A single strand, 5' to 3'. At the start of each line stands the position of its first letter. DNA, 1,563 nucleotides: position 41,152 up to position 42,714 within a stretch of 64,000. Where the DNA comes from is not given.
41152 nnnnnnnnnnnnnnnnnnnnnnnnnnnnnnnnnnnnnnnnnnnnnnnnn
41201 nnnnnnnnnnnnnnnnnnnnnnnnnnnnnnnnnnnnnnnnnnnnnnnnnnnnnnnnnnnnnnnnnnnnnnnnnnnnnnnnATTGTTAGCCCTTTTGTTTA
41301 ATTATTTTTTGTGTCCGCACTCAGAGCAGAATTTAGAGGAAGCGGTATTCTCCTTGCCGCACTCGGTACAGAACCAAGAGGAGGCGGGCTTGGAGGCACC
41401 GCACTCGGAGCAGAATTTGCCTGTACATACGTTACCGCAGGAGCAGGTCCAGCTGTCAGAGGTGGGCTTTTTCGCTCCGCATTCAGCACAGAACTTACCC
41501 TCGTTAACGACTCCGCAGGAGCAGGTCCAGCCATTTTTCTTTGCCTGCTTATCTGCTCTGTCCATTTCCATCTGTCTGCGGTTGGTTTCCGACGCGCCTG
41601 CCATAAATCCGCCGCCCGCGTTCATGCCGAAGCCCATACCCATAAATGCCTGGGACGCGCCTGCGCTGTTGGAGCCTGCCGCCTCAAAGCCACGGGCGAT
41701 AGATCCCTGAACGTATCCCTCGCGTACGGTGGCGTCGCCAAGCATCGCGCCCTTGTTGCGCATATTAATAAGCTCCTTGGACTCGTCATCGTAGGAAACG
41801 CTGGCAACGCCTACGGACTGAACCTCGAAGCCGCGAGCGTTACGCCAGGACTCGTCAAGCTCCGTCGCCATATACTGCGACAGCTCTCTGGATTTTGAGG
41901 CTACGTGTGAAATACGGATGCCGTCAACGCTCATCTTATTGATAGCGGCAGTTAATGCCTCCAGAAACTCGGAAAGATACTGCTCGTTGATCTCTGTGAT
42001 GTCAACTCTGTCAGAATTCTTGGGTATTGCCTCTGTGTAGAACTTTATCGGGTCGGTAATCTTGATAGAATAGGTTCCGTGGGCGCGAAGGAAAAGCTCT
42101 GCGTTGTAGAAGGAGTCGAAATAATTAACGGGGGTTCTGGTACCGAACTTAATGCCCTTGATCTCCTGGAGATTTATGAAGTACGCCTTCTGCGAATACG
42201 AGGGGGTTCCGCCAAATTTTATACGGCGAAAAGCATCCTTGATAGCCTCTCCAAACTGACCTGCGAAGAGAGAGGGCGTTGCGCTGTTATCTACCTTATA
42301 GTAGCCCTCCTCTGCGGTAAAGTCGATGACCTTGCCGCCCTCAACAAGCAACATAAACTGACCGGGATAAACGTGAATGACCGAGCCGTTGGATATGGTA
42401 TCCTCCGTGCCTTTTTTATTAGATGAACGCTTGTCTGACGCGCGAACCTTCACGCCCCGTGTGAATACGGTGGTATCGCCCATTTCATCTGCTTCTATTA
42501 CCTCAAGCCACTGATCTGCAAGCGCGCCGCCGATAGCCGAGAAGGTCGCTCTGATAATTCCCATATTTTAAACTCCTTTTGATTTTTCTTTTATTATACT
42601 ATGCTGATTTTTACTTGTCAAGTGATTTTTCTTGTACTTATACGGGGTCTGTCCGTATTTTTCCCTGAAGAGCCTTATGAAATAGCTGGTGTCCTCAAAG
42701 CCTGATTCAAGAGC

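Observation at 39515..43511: PocR/AraC regulator translationally coupled to an SPFH / zinc-ribbon / TPM membrane module (YdjI-YdjG-YdjH-like) with no PspA partner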

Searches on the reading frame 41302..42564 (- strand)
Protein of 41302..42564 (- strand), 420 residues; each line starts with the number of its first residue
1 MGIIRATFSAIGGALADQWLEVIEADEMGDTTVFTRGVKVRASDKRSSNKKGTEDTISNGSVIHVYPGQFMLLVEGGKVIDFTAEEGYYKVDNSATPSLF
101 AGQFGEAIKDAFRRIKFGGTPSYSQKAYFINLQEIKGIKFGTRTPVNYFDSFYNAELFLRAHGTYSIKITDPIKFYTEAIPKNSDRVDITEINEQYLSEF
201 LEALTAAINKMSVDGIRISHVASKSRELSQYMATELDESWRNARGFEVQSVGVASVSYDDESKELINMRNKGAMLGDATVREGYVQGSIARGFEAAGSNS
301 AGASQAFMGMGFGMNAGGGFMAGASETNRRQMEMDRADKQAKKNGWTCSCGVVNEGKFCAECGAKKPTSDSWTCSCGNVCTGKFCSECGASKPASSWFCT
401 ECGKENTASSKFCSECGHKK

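Call 3: search_protein_families(library=pfam, proteins=[window:41302-42564:-], max_evalue=0.01)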
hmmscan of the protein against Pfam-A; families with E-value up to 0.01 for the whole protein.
window:41302-42564:- (420 aa): 5 families
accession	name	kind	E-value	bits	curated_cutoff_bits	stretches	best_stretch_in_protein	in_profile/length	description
PF13421.11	Band_7_1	-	1.1e-17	64.8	24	1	54-269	8-206/211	SPFH domain-Band 7 family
PF13240.11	Zn_Ribbon_1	-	4.8e-07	29.8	25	1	398-419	1-22/23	zinc-ribbon domain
PF01145.31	Band_7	-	0.00026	21.5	23.6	1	159-271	60-160/176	SPFH domain / Band 7 family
PF12773.13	DZR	-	0.0036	17.9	27.3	0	399-419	1-21/45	Double zinc ribbon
PF24463.1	DUF7577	-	0.0075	16.3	28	1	396-418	2-24/27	Domain of unknown function (DUF7577)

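Call 4: search_protein_families(library=ncbifam, proteins=[window:41302-42564:-], max_evalue=0.01)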
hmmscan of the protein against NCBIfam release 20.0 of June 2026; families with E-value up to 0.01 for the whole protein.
window:41302-42564:- (420 aa): 0 families

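Call 13: find_homologous_proteins(query=window:41302-42564:-)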
Query window:41302-42564:- (420 aa): 8000 proteins with E <= 0.001 among 8000 candidates; the best 120 are listed.
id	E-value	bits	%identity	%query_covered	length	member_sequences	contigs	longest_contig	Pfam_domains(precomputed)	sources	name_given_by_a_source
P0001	2.5e-282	954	100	100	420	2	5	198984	PF13240.12,PF13421.12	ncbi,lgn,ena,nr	ncbi:MAG: SPFH domain-containing protein [Clostridia bacterium]|nr:SPFH domain-containing protein [C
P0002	3.2e-271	917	95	100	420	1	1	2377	PF13240.12,PF13421.12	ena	-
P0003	9.8e-271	916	95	100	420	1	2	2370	PF13240.12,PF13421.12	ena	-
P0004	9.6e-259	876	93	100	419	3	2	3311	PF13240.12,PF13421.12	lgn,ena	-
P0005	1.3e-258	876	90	100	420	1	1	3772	PF13240.12,PF13421.12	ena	-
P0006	6.4e-253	857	89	100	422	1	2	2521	PF13240.12,PF13421.12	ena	-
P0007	2.9e-251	851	-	-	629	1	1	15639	PF26703.1,PF13421.12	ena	-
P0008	3.5e-243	825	85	100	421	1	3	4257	PF13240.12,PF13421.12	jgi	-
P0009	2.9e-239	812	84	100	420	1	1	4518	PF13240.12,PF13421.12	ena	-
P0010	7.1e-239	811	84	100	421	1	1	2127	PF13240.12,PF13421.12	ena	-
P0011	1.9e-238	809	83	100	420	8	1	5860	PF13240.12,PF13421.12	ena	-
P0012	5.0e-237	805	83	100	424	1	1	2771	PF13240.12,PF13421.12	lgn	-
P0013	5.9e-236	801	82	100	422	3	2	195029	PF13240.12,PF01145.32,PF12773.14,PF24463.2,PF13421.12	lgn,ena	-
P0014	5.2e-234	795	81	100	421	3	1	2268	PF13240.12,PF13421.12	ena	-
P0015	2.5e-233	792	75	100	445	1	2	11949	PF13421.12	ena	-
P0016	5.9e-232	788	82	100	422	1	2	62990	PF13240.12,PF01145.32,PF24463.2,PF13421.12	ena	-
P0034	5.0e-227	772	77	100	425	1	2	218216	PF13240.12,PF01145.32,PF24463.2,PF13421.12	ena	-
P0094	3.1e-220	749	76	100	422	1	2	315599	PF13240.12,PF13421.12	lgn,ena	-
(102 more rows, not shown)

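Call 17: find_encoding_contigs(protein=P0001, flank=6000, max_places=4)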
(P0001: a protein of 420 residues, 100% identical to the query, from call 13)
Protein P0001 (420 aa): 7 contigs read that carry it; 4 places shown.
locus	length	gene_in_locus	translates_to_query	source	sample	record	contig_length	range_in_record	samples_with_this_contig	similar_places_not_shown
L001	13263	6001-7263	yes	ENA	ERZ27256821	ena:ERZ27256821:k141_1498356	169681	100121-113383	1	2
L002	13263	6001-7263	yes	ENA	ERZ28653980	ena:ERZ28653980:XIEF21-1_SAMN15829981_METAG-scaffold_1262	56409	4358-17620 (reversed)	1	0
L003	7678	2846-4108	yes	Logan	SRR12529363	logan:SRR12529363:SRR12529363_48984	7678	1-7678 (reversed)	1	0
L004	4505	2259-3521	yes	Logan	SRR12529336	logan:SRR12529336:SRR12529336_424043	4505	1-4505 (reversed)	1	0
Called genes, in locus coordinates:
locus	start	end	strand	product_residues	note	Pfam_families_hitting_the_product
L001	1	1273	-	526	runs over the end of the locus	PF00933:Glyco_hydro_3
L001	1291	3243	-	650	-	PF16126:DUF4838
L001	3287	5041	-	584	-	PF00890:FAD_binding_2 (weak), PF01266:DAO (weak), PF12831:FAD_oxidored, PF13450:NAD_binding_8 (weak)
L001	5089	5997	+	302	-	PF10114:PocR (weak), PF12833:HTH_18, PF00165:HTH_AraC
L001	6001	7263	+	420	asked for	PF13421:Band_7_1, PF13240:Zn_Ribbon_1 (weak)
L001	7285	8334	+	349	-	-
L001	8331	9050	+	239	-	PF04536:TPM_phosphatase (weak)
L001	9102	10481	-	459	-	PF01554:MatE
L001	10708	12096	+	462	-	PF00919:UPF0004, PF04055:Radical_SAM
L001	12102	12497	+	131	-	PF06133:Com_YlbF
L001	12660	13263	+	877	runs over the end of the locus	PF01624:MutS_I, PF05188:MutS_II, PF05192:MutS_III, PF05190:MutS_IV, PF00488:MutS_V, PF27441:MutS_C (faint)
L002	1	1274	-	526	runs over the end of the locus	PF00933:Glyco_hydro_3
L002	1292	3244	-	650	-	PF16126:DUF4838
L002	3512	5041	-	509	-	PF00890:FAD_binding_2 (weak), PF01134:GIDA (faint), PF01266:DAO (weak), PF12831:FAD_oxidored, PF13450:NAD_binding_8 (weak)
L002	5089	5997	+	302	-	PF10114:PocR (weak), PF12833:HTH_18, PF00165:HTH_AraC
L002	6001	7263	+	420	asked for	PF13421:Band_7_1, PF13240:Zn_Ribbon_1 (weak)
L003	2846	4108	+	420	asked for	PF13421:Band_7_1, PF13240:Zn_Ribbon_1 (weak)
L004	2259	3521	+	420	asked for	PF13421:Band_7_1, PF13240:Zn_Ribbon_1 (weak)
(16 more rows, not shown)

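Call 18: find_encoding_contigs(protein=P0013, flank=7000, max_places=2)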
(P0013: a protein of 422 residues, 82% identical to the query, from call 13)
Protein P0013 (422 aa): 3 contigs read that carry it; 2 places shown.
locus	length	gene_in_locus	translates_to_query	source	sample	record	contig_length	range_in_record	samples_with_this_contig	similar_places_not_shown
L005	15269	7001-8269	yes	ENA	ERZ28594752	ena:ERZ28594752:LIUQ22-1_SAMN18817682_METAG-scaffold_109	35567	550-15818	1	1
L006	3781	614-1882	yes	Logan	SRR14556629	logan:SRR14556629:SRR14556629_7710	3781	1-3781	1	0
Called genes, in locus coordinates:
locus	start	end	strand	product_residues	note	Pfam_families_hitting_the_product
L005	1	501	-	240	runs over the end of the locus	-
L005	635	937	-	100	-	-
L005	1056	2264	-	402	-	PF03447:NAD_binding_3, PF00742:Homoserine_dh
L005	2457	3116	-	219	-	PF01551:Peptidase_M23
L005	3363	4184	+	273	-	PF02224:Cytidylate_kin (faint), PF13189:Cytidylate_kin2, PF13207:AAA_17, PF13238:AAA_18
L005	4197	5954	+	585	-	PF03485:Arg_tRNA_synt_N, PF00750:tRNA-synt_1d, PF05746:DALR_1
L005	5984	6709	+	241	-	PF20772:TACO1_YebC_N, PF01709:Transcrip_reg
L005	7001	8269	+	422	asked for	PF13421:Band_7_1, PF01145:Band_7 (weak), PF12773:DZR (faint), PF13240:Zn_Ribbon_1, PF24463:DUF7577 (weak)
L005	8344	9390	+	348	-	-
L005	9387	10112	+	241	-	PF04536:TPM_phosphatase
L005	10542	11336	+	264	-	PF07883:Cupin_2 (weak), PF00165:HTH_AraC (faint), PF12833:HTH_18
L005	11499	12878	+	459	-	PF00919:UPF0004, PF04055:Radical_SAM, PF01938:TRAM (weak)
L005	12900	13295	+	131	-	PF06133:Com_YlbF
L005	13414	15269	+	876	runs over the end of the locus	PF01624:MutS_I, PF05188:MutS_II, PF05192:MutS_III, PF05190:MutS_IV, PF00488:MutS_V, PF27441:MutS_C (weak)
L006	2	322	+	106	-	?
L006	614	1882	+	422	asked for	PF13421:Band_7_1, PF01145:Band_7 (weak), PF12773:DZR (faint), PF13240:Zn_Ribbon_1, PF24463:DUF7577 (weak)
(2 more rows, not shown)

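Call 19: find_encoding_contigs(protein=P0016, flank=7000, max_places=2)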
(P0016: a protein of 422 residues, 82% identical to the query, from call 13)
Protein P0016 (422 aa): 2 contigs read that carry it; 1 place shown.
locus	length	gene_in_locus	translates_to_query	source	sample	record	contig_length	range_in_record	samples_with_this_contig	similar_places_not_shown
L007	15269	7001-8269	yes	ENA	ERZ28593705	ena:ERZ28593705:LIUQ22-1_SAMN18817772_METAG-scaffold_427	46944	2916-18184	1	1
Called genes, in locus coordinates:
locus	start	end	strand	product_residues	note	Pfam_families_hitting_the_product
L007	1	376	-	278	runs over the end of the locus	PF12833:HTH_18, PF00165:HTH_AraC (weak)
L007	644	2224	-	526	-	PF00933:Glyco_hydro_3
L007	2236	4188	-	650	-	PF16126:DUF4838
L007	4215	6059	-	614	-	PF00890:FAD_binding_2 (weak), PF01134:GIDA (faint), PF01266:DAO (faint), PF07992:Pyr_redox_2 (faint), PF12831:FAD_oxidored, PF13450:NAD_binding_8 (weak)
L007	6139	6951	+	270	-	PF10114:PocR, PF12833:HTH_18, PF00165:HTH_AraC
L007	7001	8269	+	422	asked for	PF13421:Band_7_1, PF01145:Band_7 (weak), PF13240:Zn_Ribbon_1 (weak), PF24463:DUF7577 (weak)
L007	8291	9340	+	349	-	PF08271:Zn_Ribbon_TF (faint)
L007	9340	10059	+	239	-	PF04536:TPM_phosphatase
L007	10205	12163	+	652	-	PF00270:DEAD (faint), PF04851:ResIII, PF13604:AAA_30 (faint), PF17757:UvrB_inter, PF27431:UvrB_3rd, PF00271:Helicase_C, PF12344:UvrB, PF02151:UVR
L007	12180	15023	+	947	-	PF00005:ABC_tran (faint), PF02463:SMC_N (faint), PF03193:RsgA_GTPase (faint), PF13191:AAA_16 (faint), PF13304:AAA_21 (faint), PF13555:AAA_29 (faint), PF17760:UvrA_inter, PF17755:UvrA_DNA-bind, +1 more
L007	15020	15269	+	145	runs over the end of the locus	PF00692:dUTPase, PF22769:DCD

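Call 20: find_encoding_contigs(protein=P0034, flank=7000, max_places=2)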
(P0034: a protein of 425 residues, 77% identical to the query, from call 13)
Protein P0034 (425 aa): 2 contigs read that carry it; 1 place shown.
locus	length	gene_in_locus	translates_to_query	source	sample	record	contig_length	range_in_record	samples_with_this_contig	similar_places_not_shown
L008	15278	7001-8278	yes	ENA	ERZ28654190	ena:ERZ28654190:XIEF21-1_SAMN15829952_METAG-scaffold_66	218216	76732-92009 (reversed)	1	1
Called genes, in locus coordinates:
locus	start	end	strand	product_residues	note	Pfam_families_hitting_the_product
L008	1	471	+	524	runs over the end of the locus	PF00933:Glyco_hydro_3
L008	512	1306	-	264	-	PF03446:NAD_binding_2, PF03807:F420_oxidored, PF14748:P5CR_dimer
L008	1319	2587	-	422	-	PF00171:Aldedh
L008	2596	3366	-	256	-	PF00696:AA_kinase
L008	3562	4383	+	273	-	PF01712:dNK (faint), PF02224:Cytidylate_kin (faint), PF13189:Cytidylate_kin2, PF13207:AAA_17, PF13238:AAA_18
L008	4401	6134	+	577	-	PF03485:Arg_tRNA_synt_N, PF00750:tRNA-synt_1d, PF05746:DALR_1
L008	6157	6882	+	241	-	PF20772:TACO1_YebC_N, PF01709:Transcrip_reg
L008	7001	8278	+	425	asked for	PF13421:Band_7_1, PF01145:Band_7 (weak), PF24463:DUF7577 (weak), PF13240:Zn_Ribbon_1 (weak)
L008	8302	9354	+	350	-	PF08271:Zn_Ribbon_TF (faint)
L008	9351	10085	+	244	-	PF04536:TPM_phosphatase (weak)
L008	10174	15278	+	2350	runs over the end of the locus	-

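Call 21: find_encoding_contigs(protein=P0094, flank=7000, max_places=2)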
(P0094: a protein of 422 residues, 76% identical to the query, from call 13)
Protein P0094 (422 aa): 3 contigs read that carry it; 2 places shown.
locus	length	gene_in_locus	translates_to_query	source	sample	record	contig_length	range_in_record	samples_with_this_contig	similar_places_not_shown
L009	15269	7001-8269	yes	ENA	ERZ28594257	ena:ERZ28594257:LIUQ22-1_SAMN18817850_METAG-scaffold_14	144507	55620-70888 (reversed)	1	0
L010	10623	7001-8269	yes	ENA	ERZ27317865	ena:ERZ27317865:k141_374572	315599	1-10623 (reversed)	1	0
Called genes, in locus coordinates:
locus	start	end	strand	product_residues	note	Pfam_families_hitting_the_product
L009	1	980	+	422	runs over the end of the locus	PF01235:Na_Ala_symp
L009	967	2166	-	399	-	PF03447:NAD_binding_3 (weak), PF00742:Homoserine_dh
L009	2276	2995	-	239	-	PF01551:Peptidase_M23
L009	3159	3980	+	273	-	PF13189:Cytidylate_kin2, PF13207:AAA_17, PF13238:AAA_18, PF02224:Cytidylate_kin (weak)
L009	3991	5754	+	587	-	PF03485:Arg_tRNA_synt_N, PF00750:tRNA-synt_1d, PF05746:DALR_1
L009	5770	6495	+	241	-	PF20772:TACO1_YebC_N, PF01709:Transcrip_reg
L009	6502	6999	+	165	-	-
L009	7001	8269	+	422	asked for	PF13421:Band_7_1, PF13240:Zn_Ribbon_1 (faint)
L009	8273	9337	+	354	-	-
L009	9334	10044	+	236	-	PF04536:TPM_phosphatase (weak)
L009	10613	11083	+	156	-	PF01797:Y1_Tnp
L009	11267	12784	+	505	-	PF01039:Carboxyl_trans, PF00378:ECH_1 (faint)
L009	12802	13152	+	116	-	PF04277:OAD_gamma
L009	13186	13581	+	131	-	PF25919:BSH_CusB (faint), PF25973:BSH_CzcB (faint), PF25997:BSH_YhbJ (faint), PF00364:Biotin_lipoyl, PF25984:BSH_YknX (weak)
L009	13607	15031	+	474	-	PF03977:OAD_beta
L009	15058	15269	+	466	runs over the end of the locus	PF00682:HMGL-like, PF02436:PYC_OADA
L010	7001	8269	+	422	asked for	PF13421:Band_7_1, PF13240:Zn_Ribbon_1 (faint)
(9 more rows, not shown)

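Call 27: search_protein_representatives(protein=window:41302-42564:-)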
Query: 420 residues. Proteins with E-value up to 0.001 (for the whole library): 3554; up to 1e-10: 1379; up to 1e-30: 338. The best 150 are listed.
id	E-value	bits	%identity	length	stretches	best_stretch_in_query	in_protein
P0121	5.1e-156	536.1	61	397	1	1-393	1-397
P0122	1.1e-150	518.6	61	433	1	1-418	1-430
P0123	1.7e-134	465.3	61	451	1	1-337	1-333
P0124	1.1e-130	452.6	58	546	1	2-346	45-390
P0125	1.1e-129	449.4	71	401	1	1-287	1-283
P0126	1.1e-122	426.4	66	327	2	97-334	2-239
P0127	2.1e-122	425.4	64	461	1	1-311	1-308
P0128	3.0e-122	424.9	70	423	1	1-273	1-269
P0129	3.5e-119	414.8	51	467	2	1-342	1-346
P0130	8.4e-118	410.3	67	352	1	1-277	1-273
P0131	1.3e-117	409.6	50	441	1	1-419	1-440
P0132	3.6e-116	404.9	48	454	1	1-417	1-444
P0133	4.5e-116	404.6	71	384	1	76-326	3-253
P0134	1.7e-110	386.2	56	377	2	130-418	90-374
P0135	1.4e-109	383.1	54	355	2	1-298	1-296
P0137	2.7e-104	365.8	50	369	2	1-323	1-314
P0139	2.2e-99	349.6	51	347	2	1-279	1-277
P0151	7.5e-83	295.2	49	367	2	1-278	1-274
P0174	7.2e-69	249.1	37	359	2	1-323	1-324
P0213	2.8e-57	210.9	39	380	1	1-327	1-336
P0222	1.9e-54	201.6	34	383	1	1-367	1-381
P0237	3.1e-48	181.1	38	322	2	56-271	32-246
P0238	4.2e-48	180.7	32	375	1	1-393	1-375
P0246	8.6e-47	176.4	39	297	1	1-279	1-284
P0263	8.7e-44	166.5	36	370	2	1-306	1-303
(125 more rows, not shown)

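Call 37: find_related_loci(query=A4, collection=genome_contigs, flank=10000)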
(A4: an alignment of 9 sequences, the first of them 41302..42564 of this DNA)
Query A4 (420 aa) in genome_contigs; peptide patterns used: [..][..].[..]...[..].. (x = any residue, [..] = any of these).
600 stretches matched a pattern (row limit reached: there are more); 590 encode a relative of the query (tblastn E <= 1e-3); the best 80 are kept; 80 distinct loci.
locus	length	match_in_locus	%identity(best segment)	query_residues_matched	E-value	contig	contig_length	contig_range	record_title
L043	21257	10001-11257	78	1-420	0e+0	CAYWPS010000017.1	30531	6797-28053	MAG TPA_asm: uncultured Ruminococcus sp. isolate SRP315200_co1_780 genome assembly, contig: NODE_2190_length_30531_cov_1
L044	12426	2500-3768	80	1-420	0e+0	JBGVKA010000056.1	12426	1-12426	MAG: Eubacteriales bacterium isolate fecal_MAG_1 fecal_MAG_1_contig_0056, whole genome shotgun sequence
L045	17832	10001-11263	73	1-420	0e+0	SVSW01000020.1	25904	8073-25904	MAG: Oscillospiraceae bacterium isolate SIG679 NODE_37416_length_25904_cov_1.881988, whole genome shotgun sequence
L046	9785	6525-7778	71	1-420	0e+0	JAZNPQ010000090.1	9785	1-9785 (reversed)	MAG: Eubacteriales bacterium isolate T1900044833_TS20190299.MAGScoT_cleanbin_000036 SGB_2904_k141_1152686, whole genome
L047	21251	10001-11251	74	1-420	0e+0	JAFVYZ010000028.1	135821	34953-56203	MAG: Clostridia bacterium isolate RGIG5523 Sheep_Colon.Co__c1644593, whole genome shotgun sequence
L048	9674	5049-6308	74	1-420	0e+0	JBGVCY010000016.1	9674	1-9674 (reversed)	MAG: Eubacteriales bacterium isolate fecal_MAG_45 fecal_MAG_45_contig_0016, whole genome shotgun sequence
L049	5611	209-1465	71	1-420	0e+0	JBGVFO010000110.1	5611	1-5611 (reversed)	MAG: Eubacteriales bacterium isolate fecal_MAG_389 fecal_MAG_389_contig_0110, whole genome shotgun sequence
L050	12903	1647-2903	75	1-419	0e+0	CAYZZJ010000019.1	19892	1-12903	MAG TPA_asm: uncultured Ruminococcus sp. isolate SRP315200_co1_669 genome assembly, contig: NODE_4960_length_19892_cov_9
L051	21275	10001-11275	75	1-420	0e+0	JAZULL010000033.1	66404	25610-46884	MAG: Eubacteriales bacterium isolate T1900044912_TS20190378.MAGScoT_cleanbin_000022 SGB_3316_k141_2391707, whole genome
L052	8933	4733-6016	67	1-420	0e+0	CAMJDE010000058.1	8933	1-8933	MAG: uncultured Clostridia bacterium isolate SRR12081303_bin.95_metaWRAP_v1.3_MAG genome assembly, contig: ERZ12289767.1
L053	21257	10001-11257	73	1-420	0e+0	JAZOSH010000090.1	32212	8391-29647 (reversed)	MAG: Eubacteriales bacterium isolate T1900045546_YK20190240.MAGScoT_cleanbin_000004 SGB_7845_k141_1553496, whole genome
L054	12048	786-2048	68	1-420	0e+0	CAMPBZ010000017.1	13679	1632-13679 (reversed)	MAG: uncultured Clostridia bacterium isolate SRR873610_bin.107_metaWRAP_v1.3_MAG genome assembly, contig: NODE_9447_leng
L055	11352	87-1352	73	1-420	0e+0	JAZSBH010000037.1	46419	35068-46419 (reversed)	MAG: Eubacteriales bacterium isolate T1900044928_TS20190394.MAGScoT_cleanbin_000046 SGB_3400_k141_103752, whole genome s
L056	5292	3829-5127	71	1-420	0e+0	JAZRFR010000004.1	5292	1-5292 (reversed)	MAG: Eubacteriales bacterium isolate T1900045494_YK20190188.MAGScoT_cleanbin_000038 SGB_7412_k141_2400286, whole genome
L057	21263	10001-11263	68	1-420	0e+0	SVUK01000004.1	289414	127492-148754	MAG: Oscillospiraceae bacterium isolate SIG719 k141_37010, whole genome shotgun sequence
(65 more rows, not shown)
